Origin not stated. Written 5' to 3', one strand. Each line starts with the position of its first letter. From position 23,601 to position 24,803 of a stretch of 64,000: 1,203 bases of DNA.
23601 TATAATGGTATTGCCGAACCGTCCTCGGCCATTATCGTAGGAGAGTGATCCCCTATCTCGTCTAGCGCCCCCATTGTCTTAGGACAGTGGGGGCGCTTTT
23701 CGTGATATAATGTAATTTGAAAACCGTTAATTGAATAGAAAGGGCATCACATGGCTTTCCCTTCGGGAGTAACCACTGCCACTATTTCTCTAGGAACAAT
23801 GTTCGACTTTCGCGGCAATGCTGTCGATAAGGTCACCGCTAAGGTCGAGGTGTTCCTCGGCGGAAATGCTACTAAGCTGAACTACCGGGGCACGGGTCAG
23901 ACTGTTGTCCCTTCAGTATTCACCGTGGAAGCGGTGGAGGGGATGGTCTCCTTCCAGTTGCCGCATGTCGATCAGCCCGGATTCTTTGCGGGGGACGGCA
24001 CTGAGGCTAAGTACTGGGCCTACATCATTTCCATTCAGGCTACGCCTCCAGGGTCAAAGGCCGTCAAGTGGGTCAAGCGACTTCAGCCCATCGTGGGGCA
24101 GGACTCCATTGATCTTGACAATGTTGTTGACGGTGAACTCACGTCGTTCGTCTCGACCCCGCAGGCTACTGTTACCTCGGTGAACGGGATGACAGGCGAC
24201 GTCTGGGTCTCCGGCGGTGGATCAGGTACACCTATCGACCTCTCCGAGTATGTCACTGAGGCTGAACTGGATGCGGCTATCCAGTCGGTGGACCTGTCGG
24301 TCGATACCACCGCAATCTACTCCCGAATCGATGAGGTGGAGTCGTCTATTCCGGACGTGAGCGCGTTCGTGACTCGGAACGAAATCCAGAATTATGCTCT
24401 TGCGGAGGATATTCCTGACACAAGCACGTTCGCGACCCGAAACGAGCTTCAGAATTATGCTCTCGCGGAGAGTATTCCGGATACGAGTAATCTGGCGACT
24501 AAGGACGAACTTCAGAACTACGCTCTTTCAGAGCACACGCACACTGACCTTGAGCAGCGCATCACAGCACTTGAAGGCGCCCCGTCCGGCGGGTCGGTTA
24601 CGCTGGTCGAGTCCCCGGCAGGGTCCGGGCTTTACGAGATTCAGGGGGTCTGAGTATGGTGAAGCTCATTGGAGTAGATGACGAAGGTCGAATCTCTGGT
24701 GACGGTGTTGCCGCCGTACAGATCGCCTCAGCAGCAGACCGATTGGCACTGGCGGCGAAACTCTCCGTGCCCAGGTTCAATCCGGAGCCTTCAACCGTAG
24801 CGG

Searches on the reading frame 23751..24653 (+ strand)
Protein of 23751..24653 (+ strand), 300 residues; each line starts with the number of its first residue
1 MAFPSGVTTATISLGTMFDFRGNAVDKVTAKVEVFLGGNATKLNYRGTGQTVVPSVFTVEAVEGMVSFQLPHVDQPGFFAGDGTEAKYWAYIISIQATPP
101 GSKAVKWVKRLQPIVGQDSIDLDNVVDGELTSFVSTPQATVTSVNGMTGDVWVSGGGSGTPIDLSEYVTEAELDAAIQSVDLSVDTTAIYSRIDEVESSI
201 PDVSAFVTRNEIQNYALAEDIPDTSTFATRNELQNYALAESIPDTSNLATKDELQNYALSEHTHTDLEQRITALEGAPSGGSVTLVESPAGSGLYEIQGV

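Call 4: search_protein_families(library=pfam, proteins=[window:23751-24653:+], max_evalue=0.01)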
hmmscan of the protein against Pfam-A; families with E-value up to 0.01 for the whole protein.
window:23751-24653:+ (300 aa): 0 families

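Call 5: search_protein_families(library=phrogs, proteins=[window:23751-24653:+], max_evalue=0.01)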
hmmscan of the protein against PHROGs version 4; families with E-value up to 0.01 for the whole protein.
window:23751-24653:+ (300 aa): 3 families
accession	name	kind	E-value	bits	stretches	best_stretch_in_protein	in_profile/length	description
phrog_7927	-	unknown function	1.9e-08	35.6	2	203-232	18-47/78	-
phrog_19741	-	unknown function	0.00023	20.9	1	163-258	495-579/663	-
phrog_30808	-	unknown function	0.0078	16.1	0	160-256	52-148/397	-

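Call 62: search_solved_structures(query=window:23751-24653:+, max_evalue=1)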
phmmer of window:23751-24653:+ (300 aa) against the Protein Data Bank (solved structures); distinct sequences matched with E-value up to 1: 1.
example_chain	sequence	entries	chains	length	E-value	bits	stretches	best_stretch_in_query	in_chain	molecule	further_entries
3nwj_A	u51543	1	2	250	0.24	14.1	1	8-68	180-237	AtSK2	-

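Call 66: find_homologous_proteins(query=window:23751-24653:+, max_evalue=0.001)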
Query window:23751-24653:+ (300 aa): 64 proteins with E <= 0.001 among 4049 candidates.
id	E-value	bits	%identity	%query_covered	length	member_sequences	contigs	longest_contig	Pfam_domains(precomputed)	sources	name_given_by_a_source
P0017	1.5e-190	650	100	100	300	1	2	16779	-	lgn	-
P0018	1.5e-180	617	100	95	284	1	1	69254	-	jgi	jgi:hypothetical protein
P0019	1.8e-163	561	83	100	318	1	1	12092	-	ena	-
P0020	3.5e-163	560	84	100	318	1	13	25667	-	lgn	-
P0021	2.2e-162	557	81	100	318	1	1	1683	-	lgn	-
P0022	3.1e-162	557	83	100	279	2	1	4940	-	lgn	-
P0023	1.8e-161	554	82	100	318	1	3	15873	-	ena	-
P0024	7.4e-160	549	81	100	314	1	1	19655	-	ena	-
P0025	2.4e-159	547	80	100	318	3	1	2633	-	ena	-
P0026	4.4e-157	540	76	100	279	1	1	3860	-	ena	-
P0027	2.1e-155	534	81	100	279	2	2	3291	-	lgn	-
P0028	2.4e-155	534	82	99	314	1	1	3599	-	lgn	-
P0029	1.7e-154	531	84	100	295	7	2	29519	-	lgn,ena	-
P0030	1.7e-146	505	82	100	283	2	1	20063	-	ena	-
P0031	2.3e-145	501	78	100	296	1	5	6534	-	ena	-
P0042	1.6e-51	194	42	99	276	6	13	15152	PF12789.13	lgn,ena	-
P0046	1.1e-30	125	36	100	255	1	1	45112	-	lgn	-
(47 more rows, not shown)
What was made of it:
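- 23751..24653 (+): gp300, the anchor-and-stalk fibre. It has an N-terminal beta-sandwich (about 1-130), a helical stalk with three 21-aa repeats and an HTH........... segment, and no enzymatic domain. The family has 64 members (call 66).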

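Call 67: find_encoding_contigs(protein=P0029, flank=10000, max_places=3)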
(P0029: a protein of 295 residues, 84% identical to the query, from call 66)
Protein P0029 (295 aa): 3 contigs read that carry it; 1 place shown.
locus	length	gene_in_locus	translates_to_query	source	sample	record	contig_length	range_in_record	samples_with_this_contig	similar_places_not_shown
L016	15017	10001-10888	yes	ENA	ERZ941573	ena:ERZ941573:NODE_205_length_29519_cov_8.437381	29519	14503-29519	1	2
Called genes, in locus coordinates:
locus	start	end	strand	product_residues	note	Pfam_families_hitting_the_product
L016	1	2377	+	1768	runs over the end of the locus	PF01464:SLT (weak)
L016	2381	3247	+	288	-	-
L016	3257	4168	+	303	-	-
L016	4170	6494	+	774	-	PF00657:Lipase_GDSL, PF13472:Lipase_GDSL_2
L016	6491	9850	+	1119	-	-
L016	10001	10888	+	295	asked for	-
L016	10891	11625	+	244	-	-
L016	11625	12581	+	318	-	-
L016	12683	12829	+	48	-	-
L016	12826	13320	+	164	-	-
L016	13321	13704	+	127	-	-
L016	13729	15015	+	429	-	?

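Call 68: find_encoding_contigs(protein=P0020, flank=10000, max_places=4)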
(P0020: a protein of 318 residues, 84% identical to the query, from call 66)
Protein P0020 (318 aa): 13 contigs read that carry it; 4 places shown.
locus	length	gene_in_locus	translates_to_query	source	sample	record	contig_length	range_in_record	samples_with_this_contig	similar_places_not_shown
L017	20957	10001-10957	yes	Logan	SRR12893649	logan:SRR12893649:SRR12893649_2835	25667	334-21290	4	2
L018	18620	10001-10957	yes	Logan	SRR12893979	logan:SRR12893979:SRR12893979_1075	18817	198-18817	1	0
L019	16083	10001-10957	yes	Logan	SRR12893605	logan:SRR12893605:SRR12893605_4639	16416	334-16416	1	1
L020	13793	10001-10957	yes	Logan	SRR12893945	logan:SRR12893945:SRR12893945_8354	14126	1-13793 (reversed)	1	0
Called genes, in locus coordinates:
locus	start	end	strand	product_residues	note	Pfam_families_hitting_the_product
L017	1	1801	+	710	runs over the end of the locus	?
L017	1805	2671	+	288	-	-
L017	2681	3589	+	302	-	-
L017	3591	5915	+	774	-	PF00657:Lipase_GDSL (weak), PF13472:Lipase_GDSL_2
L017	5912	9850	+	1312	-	-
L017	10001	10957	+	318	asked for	-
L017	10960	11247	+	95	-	-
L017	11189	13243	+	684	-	PF12138:Spherulin4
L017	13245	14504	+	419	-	PF00657:Lipase_GDSL (weak), PF13472:Lipase_GDSL_2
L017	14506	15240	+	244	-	-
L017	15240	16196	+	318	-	-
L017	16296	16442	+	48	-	-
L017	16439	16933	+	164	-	-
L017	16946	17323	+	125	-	-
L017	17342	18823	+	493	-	PF05257:CHAP (weak), PF01510:Amidase_2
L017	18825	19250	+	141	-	-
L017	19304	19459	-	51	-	-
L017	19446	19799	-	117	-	PF25296:Decapeptide (faint), PF00805:Pentapeptide, PF13599:Pentapeptide_4, PF13576:Pentapeptide_3 (weak)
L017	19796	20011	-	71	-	PF00462:Glutaredoxin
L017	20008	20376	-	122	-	PF11753:DUF3310 (weak)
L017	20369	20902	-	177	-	PF05551:zf-His_Me_endon (weak), PF13392:HNH_3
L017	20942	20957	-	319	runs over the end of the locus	PF00268:Ribonuc_red_sm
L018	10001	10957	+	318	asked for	-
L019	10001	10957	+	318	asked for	-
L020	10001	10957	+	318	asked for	-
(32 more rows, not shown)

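Call 71: find_encoding_contigs(protein=P0046, flank=10000, max_places=2)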
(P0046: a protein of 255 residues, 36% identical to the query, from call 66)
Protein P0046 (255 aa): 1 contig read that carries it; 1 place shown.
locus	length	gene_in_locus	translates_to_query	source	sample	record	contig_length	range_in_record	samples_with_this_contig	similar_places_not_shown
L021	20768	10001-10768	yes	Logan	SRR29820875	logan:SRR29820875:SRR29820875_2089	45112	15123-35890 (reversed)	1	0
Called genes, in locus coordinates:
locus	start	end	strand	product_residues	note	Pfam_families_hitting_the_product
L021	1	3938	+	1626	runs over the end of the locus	PF10145:PhageMin_Tail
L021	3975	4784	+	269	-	-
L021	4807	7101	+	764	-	-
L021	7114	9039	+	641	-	PF12708:Pect-lyase_RHGA_epim (weak)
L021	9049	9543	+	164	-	-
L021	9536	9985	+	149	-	-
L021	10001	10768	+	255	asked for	-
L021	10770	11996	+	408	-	PF00657:Lipase_GDSL, PF13472:Lipase_GDSL_2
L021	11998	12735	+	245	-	-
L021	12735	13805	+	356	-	PF24243:Phage_tail_C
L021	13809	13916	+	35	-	-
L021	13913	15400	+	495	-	PF16116:DUF4832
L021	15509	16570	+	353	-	-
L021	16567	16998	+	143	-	-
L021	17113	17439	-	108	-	-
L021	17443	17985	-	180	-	PF13730:HTH_36 (weak)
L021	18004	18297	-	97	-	-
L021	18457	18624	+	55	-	PF12728:HTH_17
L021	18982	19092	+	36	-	-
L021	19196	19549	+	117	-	-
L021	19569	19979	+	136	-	-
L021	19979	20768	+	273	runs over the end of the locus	-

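Call 72: find_encoding_contigs(protein=P0042, flank=10000, max_places=4)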
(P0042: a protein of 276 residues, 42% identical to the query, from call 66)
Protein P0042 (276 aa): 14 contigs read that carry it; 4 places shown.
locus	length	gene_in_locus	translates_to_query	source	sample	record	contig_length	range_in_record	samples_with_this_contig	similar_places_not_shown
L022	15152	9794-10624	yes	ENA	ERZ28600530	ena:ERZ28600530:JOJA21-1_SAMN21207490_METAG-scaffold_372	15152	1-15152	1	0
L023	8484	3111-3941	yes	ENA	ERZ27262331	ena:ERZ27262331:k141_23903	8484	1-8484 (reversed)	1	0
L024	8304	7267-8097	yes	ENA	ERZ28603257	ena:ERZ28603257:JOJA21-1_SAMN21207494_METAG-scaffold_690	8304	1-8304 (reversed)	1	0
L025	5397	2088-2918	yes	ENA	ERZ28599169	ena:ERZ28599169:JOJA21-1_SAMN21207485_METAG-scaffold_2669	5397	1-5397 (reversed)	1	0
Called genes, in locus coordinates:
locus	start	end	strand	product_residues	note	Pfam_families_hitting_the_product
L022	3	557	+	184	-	?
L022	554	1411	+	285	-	-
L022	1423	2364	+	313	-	-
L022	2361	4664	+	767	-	PF00657:Lipase_GDSL (weak), PF13472:Lipase_GDSL_2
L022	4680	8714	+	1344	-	-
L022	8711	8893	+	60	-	-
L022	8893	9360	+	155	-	-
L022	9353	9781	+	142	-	-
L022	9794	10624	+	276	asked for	PF12789:PTR (weak)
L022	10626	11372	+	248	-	-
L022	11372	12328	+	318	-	-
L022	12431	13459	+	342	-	PF01510:Amidase_2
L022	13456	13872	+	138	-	-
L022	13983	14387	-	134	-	-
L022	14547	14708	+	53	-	PF12728:HTH_17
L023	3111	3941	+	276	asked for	PF12789:PTR (weak)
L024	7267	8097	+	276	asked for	PF12789:PTR (weak)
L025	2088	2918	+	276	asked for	PF12789:PTR (weak)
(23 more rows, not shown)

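Call 75: search_dna_similar(query=window:23751-24653:+, collection=phages, mode=protein, max_rows=30, max_evalue=0.01)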
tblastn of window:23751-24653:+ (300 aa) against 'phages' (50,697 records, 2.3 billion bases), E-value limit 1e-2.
Records with a match: 28; places in all: 28; records where one place covers at least 80% of the query: 0.
Best place of each record, by identity: <60% 28.
By first word of the organism name: Arthrobacter 27; Actinomyces 1.
By host as written in the record: Arthrobacter globiformis B-2979 12; Arthrobacter globiformis NRRL B-2979 SEA 9; Arthrobacter globiformis NRRL B-2979 6; Actinomyces odontolyticus subsp. actinosynbacter XH001 1.
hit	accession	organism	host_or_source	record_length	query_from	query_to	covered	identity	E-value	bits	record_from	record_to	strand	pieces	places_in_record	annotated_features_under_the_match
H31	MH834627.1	Arthrobacter phage Ryan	Arthrobacter globiformis NRRL B-2979 SEA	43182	1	155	52%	34.8%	2e-7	58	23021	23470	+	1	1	30: hypothetical protein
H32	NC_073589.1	Arthrobacter phage Ryan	Arthrobacter globiformis NRRL B-2979 SEA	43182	1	155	52%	34.8%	2e-7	58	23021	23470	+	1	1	30: hypothetical protein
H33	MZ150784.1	Arthrobacter phage Zaheer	Arthrobacter globiformis NRRL B-2979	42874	1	155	52%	34.8%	2e-7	58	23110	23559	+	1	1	30: hypothetical protein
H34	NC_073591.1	Arthrobacter phage Zaheer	Arthrobacter globiformis NRRL B-2979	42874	1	155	52%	34.8%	2e-7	58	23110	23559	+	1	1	30: hypothetical protein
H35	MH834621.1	Arthrobacter phage Nandita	Arthrobacter globiformis NRRL B-2979 SEA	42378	1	155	52%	34.8%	3e-7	57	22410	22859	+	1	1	30: hypothetical protein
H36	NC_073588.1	Arthrobacter phage Nandita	Arthrobacter globiformis NRRL B-2979 SEA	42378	1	155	52%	34.8%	3e-7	57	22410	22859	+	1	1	30: hypothetical protein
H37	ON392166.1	Arthrobacter phage Cole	Arthrobacter globiformis NRRL B-2979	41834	1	155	52%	34.8%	4e-7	57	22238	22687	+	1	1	28: hypothetical protein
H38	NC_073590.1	Arthrobacter phage Cole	Arthrobacter globiformis NRRL B-2979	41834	1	155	52%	34.8%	4e-7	57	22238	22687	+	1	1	28: hypothetical protein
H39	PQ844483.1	Arthrobacter phage QuinnAvery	Arthrobacter globiformis B-2979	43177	1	155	52%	34.8%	5e-7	57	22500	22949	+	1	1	30: minor tail protein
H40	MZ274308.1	Arthrobacter phage Popper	Arthrobacter globiformis B-2979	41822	1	155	52%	34.2%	8e-8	59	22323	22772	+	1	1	28: hypothetical protein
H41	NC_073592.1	Arthrobacter phage Popper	Arthrobacter globiformis B-2979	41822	1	155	52%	34.2%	8e-8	59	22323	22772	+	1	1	28: hypothetical protein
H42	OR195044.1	Arthrobacter phage Gusanita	Arthrobacter globiformis B-2979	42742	1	155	52%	33.3%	3e-7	58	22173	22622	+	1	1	28: hypothetical protein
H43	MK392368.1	Arthrobacter phage Elesar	Arthrobacter globiformis B-2979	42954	1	155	52%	32.7%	1e-6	56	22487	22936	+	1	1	29: hypothetical protein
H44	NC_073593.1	Arthrobacter phage Elesar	Arthrobacter globiformis B-2979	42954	1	155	52%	32.7%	1e-6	56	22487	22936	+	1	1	29: hypothetical protein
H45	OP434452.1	Arthrobacter phage Pureglobe5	Arthrobacter globiformis B-2979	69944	2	151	50%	32.7%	2e-6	56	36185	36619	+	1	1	50: minor tail protein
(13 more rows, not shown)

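Call 77: get_annotated_region(hit=H39, flank=7000)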
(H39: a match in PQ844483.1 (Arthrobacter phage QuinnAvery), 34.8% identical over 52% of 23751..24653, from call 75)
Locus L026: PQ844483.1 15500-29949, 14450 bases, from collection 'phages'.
description: Arthrobacter phage QuinnAvery, complete genome.
organism: Arthrobacter phage QuinnAvery (NCBI taxid 3388307)
taxonomy: Viruses
host: Arthrobacter globiformis B-2979; source: soil; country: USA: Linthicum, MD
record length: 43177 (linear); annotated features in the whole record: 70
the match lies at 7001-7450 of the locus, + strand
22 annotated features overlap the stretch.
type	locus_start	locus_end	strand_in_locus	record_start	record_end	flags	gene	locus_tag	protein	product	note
CDS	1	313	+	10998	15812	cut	20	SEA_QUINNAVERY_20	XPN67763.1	tape measure protein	-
CDS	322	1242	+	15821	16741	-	21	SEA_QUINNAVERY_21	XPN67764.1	minor tail protein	-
CDS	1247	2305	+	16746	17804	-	22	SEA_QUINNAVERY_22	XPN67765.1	minor tail protein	-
CDS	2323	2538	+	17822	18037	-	23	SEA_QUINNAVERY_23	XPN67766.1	membrane protein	-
CDS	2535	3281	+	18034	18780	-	24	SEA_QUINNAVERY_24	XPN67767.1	minor tail protein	-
CDS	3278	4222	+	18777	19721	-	25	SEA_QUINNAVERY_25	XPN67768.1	endolysin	-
CDS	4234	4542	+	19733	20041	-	26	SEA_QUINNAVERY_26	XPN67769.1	hypothetical protein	-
CDS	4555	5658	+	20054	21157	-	27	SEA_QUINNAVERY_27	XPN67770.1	minor tail protein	-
CDS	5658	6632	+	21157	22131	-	28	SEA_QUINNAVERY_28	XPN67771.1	minor tail protein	-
CDS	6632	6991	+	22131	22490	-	29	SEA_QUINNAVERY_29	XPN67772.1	hypothetical protein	-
CDS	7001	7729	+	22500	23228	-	30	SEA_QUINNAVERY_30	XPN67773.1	minor tail protein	-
CDS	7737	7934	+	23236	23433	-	31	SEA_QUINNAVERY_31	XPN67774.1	hypothetical protein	-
CDS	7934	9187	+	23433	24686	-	32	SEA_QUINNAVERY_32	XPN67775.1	minor tail protein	-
CDS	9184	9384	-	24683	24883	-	33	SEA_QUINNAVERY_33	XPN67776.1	membrane protein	-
CDS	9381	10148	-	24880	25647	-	34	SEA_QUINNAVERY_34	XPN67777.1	esterase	-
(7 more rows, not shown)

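Call 78: get_annotated_region(hit=H45, flank=7000)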
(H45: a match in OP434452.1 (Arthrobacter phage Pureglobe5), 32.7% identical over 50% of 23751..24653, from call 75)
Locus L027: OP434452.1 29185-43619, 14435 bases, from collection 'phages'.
description: Arthrobacter phage Pureglobe5, complete genome.
organism: Arthrobacter phage Pureglobe5 (NCBI taxid 2985312)
taxonomy: Viruses; Duplodnaviria; Heunggongvirae; Uroviricota; Caudoviricetes
host: Arthrobacter globiformis B-2979; source: soil; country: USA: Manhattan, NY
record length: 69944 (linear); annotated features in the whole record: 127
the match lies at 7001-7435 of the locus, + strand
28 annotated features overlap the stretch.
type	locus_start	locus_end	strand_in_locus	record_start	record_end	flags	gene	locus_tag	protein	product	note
CDS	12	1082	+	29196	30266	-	42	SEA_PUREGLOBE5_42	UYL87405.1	minor tail protein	-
CDS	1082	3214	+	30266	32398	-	43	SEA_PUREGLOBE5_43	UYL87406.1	minor tail protein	-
CDS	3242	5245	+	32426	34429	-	44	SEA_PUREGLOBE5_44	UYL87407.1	minor tail protein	-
CDS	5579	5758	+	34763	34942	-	45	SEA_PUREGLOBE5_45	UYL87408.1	hypothetical protein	-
CDS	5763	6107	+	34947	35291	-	46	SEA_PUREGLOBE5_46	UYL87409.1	hypothetical protein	-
CDS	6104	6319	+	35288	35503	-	47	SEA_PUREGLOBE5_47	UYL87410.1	hypothetical protein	-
CDS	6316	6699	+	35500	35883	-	48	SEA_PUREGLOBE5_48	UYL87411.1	hypothetical protein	-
CDS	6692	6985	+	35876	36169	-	49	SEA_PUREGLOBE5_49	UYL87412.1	hypothetical protein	-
CDS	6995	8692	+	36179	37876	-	50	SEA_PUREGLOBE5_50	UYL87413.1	minor tail protein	-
CDS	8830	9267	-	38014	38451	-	51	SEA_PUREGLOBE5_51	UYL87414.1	rusa-like resolvase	RusA-like resolvase (endonuclease)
CDS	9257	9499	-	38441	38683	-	52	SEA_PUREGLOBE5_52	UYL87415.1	hypothetical protein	-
CDS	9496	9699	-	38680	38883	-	53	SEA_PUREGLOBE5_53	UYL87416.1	hypothetical protein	-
CDS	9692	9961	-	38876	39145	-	54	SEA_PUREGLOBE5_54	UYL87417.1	helix-turn-helix DNA binding domain protein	helix-turn-helix DNA binding domain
CDS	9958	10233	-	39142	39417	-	55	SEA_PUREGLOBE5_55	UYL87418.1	hypothetical protein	-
CDS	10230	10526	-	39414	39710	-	56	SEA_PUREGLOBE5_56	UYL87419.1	hypothetical protein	-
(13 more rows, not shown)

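Call 86: find_related_loci(query=A6, collection=genome_contigs, flank=8000)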
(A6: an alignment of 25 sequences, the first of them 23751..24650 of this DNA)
Query A6 (300 aa) in genome_contigs; peptide patterns used: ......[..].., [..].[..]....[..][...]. (x = any residue, [..] = any of these).
195 stretches matched a pattern; 4 encode a relative of the query (tblastn E <= 1e-3); 4 distinct loci.
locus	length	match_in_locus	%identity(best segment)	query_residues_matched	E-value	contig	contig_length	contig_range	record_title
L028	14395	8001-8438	34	1-151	9e-18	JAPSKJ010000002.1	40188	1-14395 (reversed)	MAG: Nocardioides sp. isolate RH52_bin.019 NODE_593_length_40188_cov_20.889119, whole genome shotgun sequence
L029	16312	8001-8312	32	141-237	3e-7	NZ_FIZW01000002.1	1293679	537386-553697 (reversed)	Murdochiella massiliensis strain SIT12, whole genome shotgun sequence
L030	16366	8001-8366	29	122-266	4e-6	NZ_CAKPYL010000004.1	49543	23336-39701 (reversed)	MAG: uncultured Fenollaria sp. isolate REFINED_METABAT215_TOP10_CONTIGS_1500_ASSEMBLY_K77_MERGED__Hadza_MoBio_hadza-E-H_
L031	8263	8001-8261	32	141-235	9e-5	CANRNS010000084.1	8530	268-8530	MAG: uncultured Akkermansia sp. isolate Lapin-021__bin40 genome assembly, contig: Lapin-021__NODE_9731_length_8530_cov_2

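Call 87: find_related_loci(query=A6, collection=viral_contigs, flank=8000)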
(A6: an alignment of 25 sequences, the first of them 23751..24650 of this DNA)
Query A6 (300 aa) in viral_contigs; peptide patterns used: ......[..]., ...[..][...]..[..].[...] (x = any residue, [..] = any of these).
598 stretches matched a pattern (row limit reached: there are more); 12 encode a relative of the query (tblastn E <= 1e-3); 12 distinct loci.
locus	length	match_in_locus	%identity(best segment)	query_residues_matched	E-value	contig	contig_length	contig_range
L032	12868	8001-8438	40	1-151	2e-26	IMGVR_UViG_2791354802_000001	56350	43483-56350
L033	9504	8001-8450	39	2-155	1e-18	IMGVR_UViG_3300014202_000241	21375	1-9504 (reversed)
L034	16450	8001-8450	33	1-155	3e-13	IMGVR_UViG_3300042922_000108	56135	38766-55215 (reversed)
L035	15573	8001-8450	33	1-155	4e-13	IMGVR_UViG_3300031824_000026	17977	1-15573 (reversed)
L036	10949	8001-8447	34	1-155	1e-12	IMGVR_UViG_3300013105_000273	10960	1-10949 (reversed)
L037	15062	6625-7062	31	1-151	4e-12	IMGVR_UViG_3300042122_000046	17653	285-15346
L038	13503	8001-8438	31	1-151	9e-10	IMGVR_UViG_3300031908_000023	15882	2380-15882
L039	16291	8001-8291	39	67-161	2e-9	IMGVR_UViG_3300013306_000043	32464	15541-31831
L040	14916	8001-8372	35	141-262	2e-7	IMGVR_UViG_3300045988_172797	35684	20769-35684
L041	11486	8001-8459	31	3-157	1e-6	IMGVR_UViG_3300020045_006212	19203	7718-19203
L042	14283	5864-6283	32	141-285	2e-5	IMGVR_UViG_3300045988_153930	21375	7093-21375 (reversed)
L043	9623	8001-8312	32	141-237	1e-6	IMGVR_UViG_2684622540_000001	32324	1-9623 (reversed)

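Call 89: predict_structure(alignment_id=A6)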
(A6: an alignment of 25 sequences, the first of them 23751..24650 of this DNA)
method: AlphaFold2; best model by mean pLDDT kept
length: 300 residues; sequences in the alignment: 25
mean_pLDDT: 66.3   pTM: 0.43
mean pLDDT of the five models: 66.3, 64.0, 62.9, 62.7, 57.9
residues with pLDDT >= 90: 35; 70-90: 98; 50-70: 97; < 50: 70
segments of 3 or more residues with pLDDT < 50: 136-161, 213-229, 236-241, 243-245, 255-263
pLDDT, mean of each block of 10 residues (from residue 1): 86 75 77 81 80 83 84 89 84 88 86 91 73 47 39 42 60 68 66 78 56 47 46 47 51 47 55 59 54 51
secondary structure, 60 per line:
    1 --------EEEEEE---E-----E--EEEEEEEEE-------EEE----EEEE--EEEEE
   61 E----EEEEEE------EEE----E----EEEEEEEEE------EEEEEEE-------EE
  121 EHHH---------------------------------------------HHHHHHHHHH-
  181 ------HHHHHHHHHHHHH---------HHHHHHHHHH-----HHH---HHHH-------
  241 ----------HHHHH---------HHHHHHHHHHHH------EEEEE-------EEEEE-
elements in order: E9-14 E27-35 E43-45 E50-53 E56-61 E66-71 E78-80 E90-98 E105-111 E119-121 H170-179 H187-199 H209-218 H230-233 H251-255 H265-276 E283-287 E295-299
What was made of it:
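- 23751..24653 (+): The AF2 N-domain has pLDDT 75-91 (call 89).
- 24597..24650 (+): C-terminal connector of gp300 (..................), the proposed socket. It is predicted as a beta-hairpin at low confidence (call 89).
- The gp300 C-terminus has pLDDT about 55 (call 89).
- Tried and rejected: The gp300 model is good only for the N-domain (call 89).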

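Call 91: search_protein_families(library=pfam, proteins=[window:23751-24653:+, L021:12735-13805:+, L017:11189-13243:+], max_evalue=1)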
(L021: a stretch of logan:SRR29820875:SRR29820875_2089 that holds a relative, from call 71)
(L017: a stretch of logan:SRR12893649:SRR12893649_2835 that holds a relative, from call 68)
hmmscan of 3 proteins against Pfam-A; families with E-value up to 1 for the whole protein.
window:23751-24653:+ (300 aa): 2 families
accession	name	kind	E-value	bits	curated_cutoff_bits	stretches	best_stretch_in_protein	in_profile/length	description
PF21482.3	KH_GLD-3_2nd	-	0.05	14.3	27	0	192-215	8-31/69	GLD-3 2nd KH domain (aka KH3)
PF01519.22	DUF16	-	0.28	12.1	40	0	196-217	9-30/104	Protein of unknown function DUF16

L021:12735-13805:+ (356 aa): 1 family
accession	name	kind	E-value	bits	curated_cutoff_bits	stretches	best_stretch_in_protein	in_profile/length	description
PF24243.1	Phage_tail_C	-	2.3e-09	36.9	23.7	1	330-354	2-26/26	Phage tail tip domain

L017:11189-13243:+ (684 aa): 1 family
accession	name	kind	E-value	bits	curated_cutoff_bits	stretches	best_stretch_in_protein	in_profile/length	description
PF12138.14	Spherulin4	-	6.3e-27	95.1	30.2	1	22-210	47-234/239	Spherulation-specific family 4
